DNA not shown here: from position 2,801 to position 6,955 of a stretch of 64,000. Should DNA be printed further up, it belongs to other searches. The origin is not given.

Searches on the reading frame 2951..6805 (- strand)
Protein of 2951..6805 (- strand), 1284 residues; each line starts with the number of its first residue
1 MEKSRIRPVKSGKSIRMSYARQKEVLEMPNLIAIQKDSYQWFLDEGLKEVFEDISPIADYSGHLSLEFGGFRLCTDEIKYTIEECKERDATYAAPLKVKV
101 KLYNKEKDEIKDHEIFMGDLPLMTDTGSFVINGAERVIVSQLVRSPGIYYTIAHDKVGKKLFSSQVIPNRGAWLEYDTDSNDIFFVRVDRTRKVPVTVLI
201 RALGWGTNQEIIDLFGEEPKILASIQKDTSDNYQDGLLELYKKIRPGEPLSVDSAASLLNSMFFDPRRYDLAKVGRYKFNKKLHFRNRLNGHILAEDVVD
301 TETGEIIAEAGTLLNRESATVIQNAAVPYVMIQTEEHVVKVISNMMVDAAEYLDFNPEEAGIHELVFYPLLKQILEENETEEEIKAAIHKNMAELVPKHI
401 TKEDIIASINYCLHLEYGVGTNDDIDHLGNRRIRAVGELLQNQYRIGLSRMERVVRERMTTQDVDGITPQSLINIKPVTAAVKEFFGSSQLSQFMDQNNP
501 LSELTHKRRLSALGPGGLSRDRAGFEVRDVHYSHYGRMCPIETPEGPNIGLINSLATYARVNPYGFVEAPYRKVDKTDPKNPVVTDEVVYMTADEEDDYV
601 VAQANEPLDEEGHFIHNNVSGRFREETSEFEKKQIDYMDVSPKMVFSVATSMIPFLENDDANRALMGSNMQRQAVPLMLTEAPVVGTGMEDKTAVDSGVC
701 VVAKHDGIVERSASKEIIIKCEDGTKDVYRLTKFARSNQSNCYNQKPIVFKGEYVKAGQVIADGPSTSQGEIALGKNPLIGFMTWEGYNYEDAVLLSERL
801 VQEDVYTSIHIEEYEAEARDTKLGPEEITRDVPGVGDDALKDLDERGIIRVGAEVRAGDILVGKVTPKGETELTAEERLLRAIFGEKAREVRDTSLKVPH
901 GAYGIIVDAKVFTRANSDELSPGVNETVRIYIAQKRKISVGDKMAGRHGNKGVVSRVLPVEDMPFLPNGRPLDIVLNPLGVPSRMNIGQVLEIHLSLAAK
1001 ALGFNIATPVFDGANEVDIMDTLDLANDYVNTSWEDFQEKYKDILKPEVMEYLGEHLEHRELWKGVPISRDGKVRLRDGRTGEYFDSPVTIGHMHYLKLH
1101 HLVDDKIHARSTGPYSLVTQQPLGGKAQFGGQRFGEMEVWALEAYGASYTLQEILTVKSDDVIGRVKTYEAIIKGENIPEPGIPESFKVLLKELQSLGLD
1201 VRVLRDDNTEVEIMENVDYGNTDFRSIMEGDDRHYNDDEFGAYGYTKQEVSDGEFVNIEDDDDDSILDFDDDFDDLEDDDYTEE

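Call 35: search_protein_families(library=pfam, proteins=[window:2951-6805:-], max_evalue=0.00001)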
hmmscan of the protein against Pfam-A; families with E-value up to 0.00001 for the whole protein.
window:2951-6805:- (1284 aa): 6 families
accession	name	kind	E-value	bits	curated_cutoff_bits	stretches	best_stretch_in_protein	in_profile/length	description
PF00562.33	RNA_pol_Rpb2_6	-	4.8e-132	441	23.4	1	702-1128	1-373/373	RNA polymerase Rpb2, domain 6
PF04565.21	RNA_pol_Rpb2_3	-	4.4e-30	104.1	21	1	493-561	1-68/68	RNA polymerase Rpb2, domain 3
PF04561.19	RNA_pol_Rpb2_2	-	1.1e-28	100.7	21.7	2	144-288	1-150/190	RNA polymerase Rpb2, domain 2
PF04560.25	RNA_pol_Rpb2_7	-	1.3e-28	99.7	32.1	1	1130-1204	1-85/87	RNA polymerase Rpb2, domain 7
PF10385.14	RNA_pol_Rpb2_45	-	6.9e-27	93.7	28.2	1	571-641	1-66/66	RNA polymerase beta subunit external 1 domain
PF04563.20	RNA_pol_Rpb2_1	-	2.1e-20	73.6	28.2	1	31-479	2-202/203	RNA polymerase beta subunit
